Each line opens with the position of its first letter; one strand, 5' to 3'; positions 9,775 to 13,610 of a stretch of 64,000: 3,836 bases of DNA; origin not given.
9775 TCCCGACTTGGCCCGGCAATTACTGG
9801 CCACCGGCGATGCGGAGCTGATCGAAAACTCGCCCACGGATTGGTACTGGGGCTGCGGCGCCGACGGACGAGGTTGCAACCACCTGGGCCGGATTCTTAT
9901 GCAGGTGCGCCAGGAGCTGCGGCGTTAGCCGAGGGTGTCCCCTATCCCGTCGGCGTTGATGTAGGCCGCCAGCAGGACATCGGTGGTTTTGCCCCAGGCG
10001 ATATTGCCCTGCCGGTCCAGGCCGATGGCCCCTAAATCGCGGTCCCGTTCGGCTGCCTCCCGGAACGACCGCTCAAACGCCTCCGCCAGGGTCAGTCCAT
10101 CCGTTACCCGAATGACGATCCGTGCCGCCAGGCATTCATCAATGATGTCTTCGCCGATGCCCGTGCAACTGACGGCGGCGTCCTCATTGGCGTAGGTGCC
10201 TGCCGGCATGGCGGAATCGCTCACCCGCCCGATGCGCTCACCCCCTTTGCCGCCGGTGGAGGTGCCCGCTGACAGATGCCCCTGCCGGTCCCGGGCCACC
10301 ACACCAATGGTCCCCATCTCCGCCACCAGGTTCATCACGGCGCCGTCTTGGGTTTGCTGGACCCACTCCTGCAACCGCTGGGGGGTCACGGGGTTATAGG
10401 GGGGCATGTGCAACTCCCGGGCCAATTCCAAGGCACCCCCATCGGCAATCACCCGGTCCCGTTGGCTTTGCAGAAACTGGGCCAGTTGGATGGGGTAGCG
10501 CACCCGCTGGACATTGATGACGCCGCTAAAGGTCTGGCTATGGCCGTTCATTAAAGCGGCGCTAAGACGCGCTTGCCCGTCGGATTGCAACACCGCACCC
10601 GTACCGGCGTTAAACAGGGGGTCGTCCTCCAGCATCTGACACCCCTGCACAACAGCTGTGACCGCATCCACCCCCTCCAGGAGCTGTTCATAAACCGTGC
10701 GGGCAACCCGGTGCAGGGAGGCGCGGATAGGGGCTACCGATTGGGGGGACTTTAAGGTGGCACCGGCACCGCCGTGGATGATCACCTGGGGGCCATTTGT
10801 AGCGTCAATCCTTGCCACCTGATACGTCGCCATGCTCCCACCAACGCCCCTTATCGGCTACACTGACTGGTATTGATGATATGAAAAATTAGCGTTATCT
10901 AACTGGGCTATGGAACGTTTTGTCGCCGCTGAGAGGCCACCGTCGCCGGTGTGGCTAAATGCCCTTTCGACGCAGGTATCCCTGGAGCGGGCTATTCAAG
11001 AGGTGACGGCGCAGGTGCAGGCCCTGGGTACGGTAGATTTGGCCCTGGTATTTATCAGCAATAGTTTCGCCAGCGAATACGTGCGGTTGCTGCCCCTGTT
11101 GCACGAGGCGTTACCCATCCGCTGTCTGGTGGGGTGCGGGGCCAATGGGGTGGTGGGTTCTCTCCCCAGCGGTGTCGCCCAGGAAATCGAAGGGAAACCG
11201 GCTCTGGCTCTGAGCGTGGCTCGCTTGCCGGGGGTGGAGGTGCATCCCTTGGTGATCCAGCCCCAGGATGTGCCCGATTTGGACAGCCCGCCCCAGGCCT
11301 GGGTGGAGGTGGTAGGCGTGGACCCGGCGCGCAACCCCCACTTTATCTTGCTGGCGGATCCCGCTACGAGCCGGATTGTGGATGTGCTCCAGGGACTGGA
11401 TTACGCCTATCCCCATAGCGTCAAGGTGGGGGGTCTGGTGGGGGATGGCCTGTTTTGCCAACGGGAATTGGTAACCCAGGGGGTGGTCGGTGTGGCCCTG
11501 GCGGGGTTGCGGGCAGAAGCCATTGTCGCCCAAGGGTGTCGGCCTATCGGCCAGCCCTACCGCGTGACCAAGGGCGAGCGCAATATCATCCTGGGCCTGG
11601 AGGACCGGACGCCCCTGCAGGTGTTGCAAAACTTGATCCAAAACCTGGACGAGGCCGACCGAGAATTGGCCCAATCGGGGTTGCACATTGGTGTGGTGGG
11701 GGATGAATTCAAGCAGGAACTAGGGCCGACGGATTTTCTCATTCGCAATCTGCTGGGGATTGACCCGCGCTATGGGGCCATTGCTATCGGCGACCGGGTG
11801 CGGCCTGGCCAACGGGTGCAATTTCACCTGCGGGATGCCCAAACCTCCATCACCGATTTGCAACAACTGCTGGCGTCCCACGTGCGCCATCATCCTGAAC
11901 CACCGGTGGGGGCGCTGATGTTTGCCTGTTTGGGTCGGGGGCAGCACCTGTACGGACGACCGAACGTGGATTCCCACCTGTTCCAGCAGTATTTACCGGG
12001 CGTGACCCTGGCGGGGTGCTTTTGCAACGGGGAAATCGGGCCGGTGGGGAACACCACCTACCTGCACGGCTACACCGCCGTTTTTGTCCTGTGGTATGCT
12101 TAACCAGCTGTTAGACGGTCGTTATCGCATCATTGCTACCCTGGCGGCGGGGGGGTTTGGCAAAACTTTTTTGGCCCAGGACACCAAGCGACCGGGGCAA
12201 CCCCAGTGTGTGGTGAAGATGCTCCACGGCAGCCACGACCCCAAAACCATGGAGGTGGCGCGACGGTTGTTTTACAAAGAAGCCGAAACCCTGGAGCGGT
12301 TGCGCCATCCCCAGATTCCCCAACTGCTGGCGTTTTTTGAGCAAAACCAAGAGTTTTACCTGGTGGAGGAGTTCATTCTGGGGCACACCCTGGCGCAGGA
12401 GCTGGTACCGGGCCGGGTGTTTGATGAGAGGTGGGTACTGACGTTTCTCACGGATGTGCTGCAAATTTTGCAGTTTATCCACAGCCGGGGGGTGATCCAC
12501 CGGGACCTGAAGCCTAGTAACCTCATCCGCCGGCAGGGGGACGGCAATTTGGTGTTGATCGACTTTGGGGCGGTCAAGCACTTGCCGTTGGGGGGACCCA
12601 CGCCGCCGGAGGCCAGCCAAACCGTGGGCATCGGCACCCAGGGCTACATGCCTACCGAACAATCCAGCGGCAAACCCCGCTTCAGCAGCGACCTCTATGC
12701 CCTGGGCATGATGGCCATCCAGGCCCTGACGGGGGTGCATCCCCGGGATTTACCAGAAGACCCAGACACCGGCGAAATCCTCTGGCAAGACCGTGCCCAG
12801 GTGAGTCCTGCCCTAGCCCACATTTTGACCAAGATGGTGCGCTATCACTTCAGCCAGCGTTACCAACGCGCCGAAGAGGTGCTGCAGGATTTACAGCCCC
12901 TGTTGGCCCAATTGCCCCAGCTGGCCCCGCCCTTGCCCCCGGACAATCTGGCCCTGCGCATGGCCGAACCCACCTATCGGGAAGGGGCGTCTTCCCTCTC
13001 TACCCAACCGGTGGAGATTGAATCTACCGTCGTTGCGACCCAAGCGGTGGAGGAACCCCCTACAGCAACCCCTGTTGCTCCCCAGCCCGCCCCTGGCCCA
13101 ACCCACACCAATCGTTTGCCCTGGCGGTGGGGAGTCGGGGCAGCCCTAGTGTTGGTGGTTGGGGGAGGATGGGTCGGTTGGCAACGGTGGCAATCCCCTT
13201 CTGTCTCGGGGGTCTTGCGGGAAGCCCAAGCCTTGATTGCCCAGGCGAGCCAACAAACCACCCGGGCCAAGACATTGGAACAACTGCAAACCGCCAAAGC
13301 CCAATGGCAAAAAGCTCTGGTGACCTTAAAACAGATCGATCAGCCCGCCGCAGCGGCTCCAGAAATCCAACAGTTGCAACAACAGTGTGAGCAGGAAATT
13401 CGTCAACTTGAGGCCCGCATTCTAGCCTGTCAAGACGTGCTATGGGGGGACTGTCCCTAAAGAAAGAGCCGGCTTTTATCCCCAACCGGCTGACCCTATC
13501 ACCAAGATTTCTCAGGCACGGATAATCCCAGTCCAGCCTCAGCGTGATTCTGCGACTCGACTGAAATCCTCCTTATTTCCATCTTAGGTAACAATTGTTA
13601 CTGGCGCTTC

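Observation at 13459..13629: Hidden minus-strand sRNA or microprotein unit with RpaB- and NtcA-type sites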

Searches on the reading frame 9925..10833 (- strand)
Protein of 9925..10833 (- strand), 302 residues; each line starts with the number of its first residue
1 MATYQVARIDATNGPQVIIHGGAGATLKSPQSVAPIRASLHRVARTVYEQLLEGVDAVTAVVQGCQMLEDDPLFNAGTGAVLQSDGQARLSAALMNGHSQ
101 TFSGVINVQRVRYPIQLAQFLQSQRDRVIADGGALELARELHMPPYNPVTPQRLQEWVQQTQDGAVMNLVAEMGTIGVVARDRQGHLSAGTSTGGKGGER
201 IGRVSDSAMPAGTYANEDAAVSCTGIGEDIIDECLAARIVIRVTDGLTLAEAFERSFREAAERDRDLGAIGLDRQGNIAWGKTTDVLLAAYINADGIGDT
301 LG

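Call 6: search_protein_families(library=pfam, proteins=[window:9925-10833:-])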
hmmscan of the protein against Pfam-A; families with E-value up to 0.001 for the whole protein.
window:9925-10833:- (302 aa): 1 family
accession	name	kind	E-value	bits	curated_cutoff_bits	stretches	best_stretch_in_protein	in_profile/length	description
PF01112.23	Asparaginase_2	-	4.5e-99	331.9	27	1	15-301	1-307/309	Asparaginase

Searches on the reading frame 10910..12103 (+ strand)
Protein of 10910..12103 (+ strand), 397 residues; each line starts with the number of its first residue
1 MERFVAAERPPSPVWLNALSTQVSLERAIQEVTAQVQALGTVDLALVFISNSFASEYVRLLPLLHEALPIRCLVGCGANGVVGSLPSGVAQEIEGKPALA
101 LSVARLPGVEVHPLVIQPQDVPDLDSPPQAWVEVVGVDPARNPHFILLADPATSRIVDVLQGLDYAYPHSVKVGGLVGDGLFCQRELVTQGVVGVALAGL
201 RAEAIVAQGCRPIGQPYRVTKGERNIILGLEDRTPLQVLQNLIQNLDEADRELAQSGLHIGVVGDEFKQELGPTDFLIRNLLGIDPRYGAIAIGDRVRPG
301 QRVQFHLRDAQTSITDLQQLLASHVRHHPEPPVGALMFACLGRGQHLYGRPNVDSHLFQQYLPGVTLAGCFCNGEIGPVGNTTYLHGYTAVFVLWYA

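Call 6: search_protein_families(library=pfam, proteins=[window:10910-12103:+])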
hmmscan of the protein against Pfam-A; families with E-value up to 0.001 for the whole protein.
window:10910-12103:+ (397 aa): 2 families
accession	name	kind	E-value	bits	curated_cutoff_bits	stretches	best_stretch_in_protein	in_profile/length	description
PF08495.15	FIST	-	3e-33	115.7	23.2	1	43-233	1-189/189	FIST N domain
PF10442.14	FIST_C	-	1.1e-29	103.6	28.5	1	236-378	2-131/131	FIST C domain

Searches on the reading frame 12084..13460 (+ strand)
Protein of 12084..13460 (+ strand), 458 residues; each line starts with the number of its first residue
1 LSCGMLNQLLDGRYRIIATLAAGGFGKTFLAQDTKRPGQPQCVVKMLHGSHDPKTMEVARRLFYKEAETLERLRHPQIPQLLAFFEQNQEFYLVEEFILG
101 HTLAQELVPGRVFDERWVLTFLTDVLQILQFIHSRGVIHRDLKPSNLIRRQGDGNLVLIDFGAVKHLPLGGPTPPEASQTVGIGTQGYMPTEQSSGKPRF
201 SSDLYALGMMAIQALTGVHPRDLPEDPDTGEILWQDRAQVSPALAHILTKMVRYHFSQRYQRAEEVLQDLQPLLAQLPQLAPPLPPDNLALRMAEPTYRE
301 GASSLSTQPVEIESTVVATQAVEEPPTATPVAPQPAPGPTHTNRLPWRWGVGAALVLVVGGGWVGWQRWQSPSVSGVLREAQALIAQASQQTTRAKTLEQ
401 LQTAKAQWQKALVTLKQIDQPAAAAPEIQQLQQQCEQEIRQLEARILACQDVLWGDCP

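Call 6: search_protein_families(library=pfam, proteins=[window:12084-13460:+])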
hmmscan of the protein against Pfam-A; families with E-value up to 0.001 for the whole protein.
window:12084-13460:+ (458 aa): 4 families
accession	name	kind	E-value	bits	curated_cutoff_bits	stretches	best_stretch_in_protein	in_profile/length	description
PF00069.31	Pkinase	-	8.3e-34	117.6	31.7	1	15-268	2-259/263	Protein kinase domain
PF07714.23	PK_Tyr_Ser-Thr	-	4.7e-17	62.6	23.1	1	16-219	3-203/258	Protein tyrosine and serine/threonine kinase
PF03109.22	ABC1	-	0.00025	20.7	22.9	1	88-167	140-217/244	ABC1 atypical kinase-like domain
PF01636.29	APH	-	0.00098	19.4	23.2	1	55-162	89-195/239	Phosphotransferase enzyme family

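Call 38: find_homologous_proteins(query=window:12084-13460:+, max_evalue=1e-60)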
Query window:12084-13460:+ (458 aa): 5801 proteins with E <= 1e-60 among 8000 candidates; the best 120 are listed.
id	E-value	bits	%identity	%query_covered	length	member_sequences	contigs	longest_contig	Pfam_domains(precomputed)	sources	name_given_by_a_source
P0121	0.0e+0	1022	100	99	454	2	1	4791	PF07714.24,PF00069.32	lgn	-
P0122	3.5e-238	809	78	99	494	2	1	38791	PF07714.24,PF00069.32,PF03109.23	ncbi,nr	ncbi:MAG: protein kinase [Gloeomargarita sp. SKYB31]|nr:protein kinase [Gloeomargarita sp. SKYB31]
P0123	5.6e-208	710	70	99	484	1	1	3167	PF07714.24,PF00069.32,PF03109.23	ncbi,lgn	-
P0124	5.4e-207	706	69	99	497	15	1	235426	PF07714.24,PF00069.32,PF03109.23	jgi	jgi:serine/threonine protein kinase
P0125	8.4e-205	699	68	99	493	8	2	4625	PF07714.24,PF00069.32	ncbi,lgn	ncbi:MAG: serine/threonine-protein kinase [Gloeomargarita sp. DG_1_5_bins_55]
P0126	1.8e-204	698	70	99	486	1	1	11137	PF07714.24,PF00069.32,PF03109.23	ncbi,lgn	ncbi:MAG: protein kinase [Gloeomargarita sp. HHBFW_bins_162]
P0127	2.2e-198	678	67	99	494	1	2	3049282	PF07714.24,PF00069.32,PF03109.23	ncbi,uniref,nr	ncbi:serine/threonine protein kinase [Gloeomargarita lithophora Alchichica-D10]|uniref:non-specific 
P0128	2.0e-197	675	68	99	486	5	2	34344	PF07714.24,PF00069.32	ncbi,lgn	-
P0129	1.0e-196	672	71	99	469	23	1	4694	PF07714.24,PF00069.32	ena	-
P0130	1.2e-193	662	71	99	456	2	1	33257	PF07714.24,PF00069.32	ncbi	ncbi:protein kinase domain-containing protein [Gloeomargarita sp.]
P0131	2.7e-180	618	87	72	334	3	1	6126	PF07714.24,PF00069.32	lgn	-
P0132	7.9e-153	528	51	60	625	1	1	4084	PF06293.21,PF07714.24,PF00069.32,PF03109.23,PF14531.13,PF17667.8,PF01636.30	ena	-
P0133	8.2e-149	515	51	61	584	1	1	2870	PF07714.24,PF00069.32,PF03109.23,PF01636.30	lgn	-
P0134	1.9e-146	507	51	59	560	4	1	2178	PF07714.24,PF00069.32,PF03109.23,PF14531.13,PF01633.27,PF17667.8,PF01636.30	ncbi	-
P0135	2.8e-145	503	50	59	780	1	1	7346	PF13431.13,PF13414.13,PF13428.13,PF17667.8,PF06293.21,PF07714.24,PF00069.32,PF00515.35,PF03109.23,PF13424.13,PF13432.13,PF13181.13,PF07719.24,PF01636.30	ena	-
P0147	2.3e-102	361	45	98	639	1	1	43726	PF07714.24,PF00069.32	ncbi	-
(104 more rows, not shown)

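Call 39: find_encoding_contigs(protein=P0122, flank=2500, max_places=2)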
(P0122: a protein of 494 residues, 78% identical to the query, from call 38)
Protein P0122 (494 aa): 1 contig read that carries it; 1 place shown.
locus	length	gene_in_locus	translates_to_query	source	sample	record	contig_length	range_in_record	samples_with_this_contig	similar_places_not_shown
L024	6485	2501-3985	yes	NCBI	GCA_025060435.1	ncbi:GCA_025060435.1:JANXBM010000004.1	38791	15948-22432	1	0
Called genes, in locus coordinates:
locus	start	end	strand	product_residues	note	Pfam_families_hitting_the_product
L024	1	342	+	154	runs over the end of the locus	PF08719:NADAR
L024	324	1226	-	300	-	PF01112:Asparaginase_2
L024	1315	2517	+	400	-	PF08495:FIST, PF10442:FIST_C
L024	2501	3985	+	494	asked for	PF00069:Pkinase, PF07714:PK_Tyr_Ser-Thr, PF03109:ABC1 (faint)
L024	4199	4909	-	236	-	PF21948:LplA-B_cat, PF03099:BPL_LplA_LipB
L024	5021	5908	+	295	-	PF00459:Inositol_P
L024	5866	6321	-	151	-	-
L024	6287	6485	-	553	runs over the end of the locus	PF19864:Radical_SAM_N2, PF04055:Radical_SAM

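Call 40: find_encoding_contigs(protein=P0127, flank=2500, max_places=1)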
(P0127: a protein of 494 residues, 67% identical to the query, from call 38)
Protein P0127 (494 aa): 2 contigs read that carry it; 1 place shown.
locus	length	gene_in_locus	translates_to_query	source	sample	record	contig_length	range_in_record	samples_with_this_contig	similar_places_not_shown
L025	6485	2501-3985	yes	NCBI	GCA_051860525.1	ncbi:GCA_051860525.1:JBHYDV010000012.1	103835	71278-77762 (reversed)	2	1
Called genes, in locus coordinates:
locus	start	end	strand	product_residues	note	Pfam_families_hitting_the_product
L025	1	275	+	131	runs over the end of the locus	-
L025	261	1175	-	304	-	PF01112:Asparaginase_2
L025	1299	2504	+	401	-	PF08495:FIST, PF10442:FIST_C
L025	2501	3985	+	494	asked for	PF00069:Pkinase, PF07714:PK_Tyr_Ser-Thr, PF03109:ABC1 (faint)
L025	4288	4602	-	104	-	PF00543:P-II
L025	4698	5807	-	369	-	PF05982:Sbt_1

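Call 41: find_encoding_contigs(protein=P0130, flank=2500, max_places=1)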
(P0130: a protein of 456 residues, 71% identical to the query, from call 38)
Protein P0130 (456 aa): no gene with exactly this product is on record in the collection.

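Call 42: find_encoding_contigs(protein=P0126, flank=2500, max_places=1)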
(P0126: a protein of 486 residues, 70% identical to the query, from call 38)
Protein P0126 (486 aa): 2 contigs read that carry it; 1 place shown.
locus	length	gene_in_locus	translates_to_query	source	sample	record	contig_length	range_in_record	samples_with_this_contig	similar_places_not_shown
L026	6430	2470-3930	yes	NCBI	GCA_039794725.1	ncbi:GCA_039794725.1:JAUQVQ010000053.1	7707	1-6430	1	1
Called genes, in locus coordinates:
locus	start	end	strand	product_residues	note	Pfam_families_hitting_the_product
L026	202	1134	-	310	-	PF01112:Asparaginase_2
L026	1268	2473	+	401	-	PF08495:FIST, PF10442:FIST_C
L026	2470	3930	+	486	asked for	PF00069:Pkinase, PF07714:PK_Tyr_Ser-Thr, PF03109:ABC1 (weak)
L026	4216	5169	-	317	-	PF00231:ATP-synt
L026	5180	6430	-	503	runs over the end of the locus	PF02874:ATP-synt_ab_N, PF00006:ATP-synt_ab, PF00306:ATP-synt_ab_C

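Call 47: find_encoding_contigs(protein=P0124, flank=2000, max_places=1)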
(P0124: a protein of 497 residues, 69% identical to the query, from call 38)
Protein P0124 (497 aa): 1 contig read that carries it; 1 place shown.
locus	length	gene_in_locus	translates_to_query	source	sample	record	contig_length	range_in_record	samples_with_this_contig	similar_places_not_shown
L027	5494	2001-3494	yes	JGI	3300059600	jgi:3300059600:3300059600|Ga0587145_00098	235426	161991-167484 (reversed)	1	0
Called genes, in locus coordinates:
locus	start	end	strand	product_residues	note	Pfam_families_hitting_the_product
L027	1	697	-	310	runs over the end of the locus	PF01112:Asparaginase_2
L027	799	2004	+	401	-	PF08495:FIST, PF10442:FIST_C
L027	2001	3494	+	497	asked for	PF00069:Pkinase, PF07714:PK_Tyr_Ser-Thr, PF03109:ABC1 (weak)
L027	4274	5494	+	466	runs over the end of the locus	PF01145:Band_7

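Call 48: find_encoding_contigs(protein=P0128, flank=2000, max_places=1)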
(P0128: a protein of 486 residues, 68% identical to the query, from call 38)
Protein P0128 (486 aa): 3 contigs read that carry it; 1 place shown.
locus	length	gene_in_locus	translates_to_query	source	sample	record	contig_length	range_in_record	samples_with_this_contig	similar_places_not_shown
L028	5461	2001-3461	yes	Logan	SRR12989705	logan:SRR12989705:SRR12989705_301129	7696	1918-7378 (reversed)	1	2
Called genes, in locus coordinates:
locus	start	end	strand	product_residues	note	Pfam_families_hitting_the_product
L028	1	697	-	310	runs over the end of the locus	PF01112:Asparaginase_2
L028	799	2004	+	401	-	PF08495:FIST, PF10442:FIST_C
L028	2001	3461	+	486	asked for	PF00069:Pkinase, PF07714:PK_Tyr_Ser-Thr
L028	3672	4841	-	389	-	PF00155:Aminotran_1_2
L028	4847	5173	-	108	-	PF00085:Thioredoxin, PF13098:Thioredoxin_2 (weak), PF13905:Thioredoxin_8 (faint)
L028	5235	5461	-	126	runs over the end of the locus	PF28240:Npun_F0494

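Call 49: find_encoding_contigs(protein=P0125, flank=2000, max_places=1)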
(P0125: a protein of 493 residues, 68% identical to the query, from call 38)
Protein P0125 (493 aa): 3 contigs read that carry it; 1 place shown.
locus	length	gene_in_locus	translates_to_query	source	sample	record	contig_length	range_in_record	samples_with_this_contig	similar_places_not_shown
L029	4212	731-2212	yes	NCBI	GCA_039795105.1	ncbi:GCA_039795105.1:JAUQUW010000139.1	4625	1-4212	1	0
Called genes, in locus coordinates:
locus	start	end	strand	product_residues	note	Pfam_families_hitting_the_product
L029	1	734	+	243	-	PF08495:FIST, PF10442:FIST_C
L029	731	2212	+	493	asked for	PF00069:Pkinase, PF07714:PK_Tyr_Ser-Thr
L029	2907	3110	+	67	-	-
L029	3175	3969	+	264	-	PF00581:Rhodanese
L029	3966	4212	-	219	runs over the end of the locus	PF00005:ABC_tran, PF13304:AAA_21 (faint)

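Call 50: find_encoding_contigs(protein=P0129, flank=2000, max_places=1)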
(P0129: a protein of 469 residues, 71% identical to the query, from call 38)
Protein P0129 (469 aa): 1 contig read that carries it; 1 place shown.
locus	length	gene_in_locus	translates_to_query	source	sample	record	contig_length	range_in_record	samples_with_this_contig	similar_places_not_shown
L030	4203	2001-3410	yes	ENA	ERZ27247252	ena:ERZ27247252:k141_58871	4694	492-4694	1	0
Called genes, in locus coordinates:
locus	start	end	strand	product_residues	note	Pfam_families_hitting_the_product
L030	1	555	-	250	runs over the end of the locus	PF01112:Asparaginase_2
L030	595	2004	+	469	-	PF08495:FIST, PF10442:FIST_C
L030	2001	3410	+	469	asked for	PF00069:Pkinase, PF07714:PK_Tyr_Ser-Thr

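Call 72: find_encoding_contigs(protein=P0147, flank=2500, max_places=1)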
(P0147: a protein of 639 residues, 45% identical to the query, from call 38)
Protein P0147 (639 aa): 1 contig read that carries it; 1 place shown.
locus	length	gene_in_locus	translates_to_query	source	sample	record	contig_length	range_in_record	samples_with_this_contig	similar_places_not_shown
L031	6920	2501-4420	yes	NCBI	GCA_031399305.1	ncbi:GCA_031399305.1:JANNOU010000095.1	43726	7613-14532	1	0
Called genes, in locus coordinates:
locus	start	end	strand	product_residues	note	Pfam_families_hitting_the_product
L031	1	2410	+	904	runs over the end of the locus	PF02463:SMC_N, PF13175:AAA_15, PF13304:AAA_21 (faint), PF13476:AAA_23 (faint)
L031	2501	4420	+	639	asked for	PF00069:Pkinase, PF07714:PK_Tyr_Ser-Thr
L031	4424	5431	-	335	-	PF14218:COP23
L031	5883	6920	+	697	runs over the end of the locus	PF00069:Pkinase, PF07714:PK_Tyr_Ser-Thr, PF03109:ABC1, PF25174:Beta-prop_THOC3, PF25175:Beta-prop_WDR5, PF25391:WD40_Gbeta, PF00400:WD40, PF23381:Beta-prop_IFT122_1st, +84 more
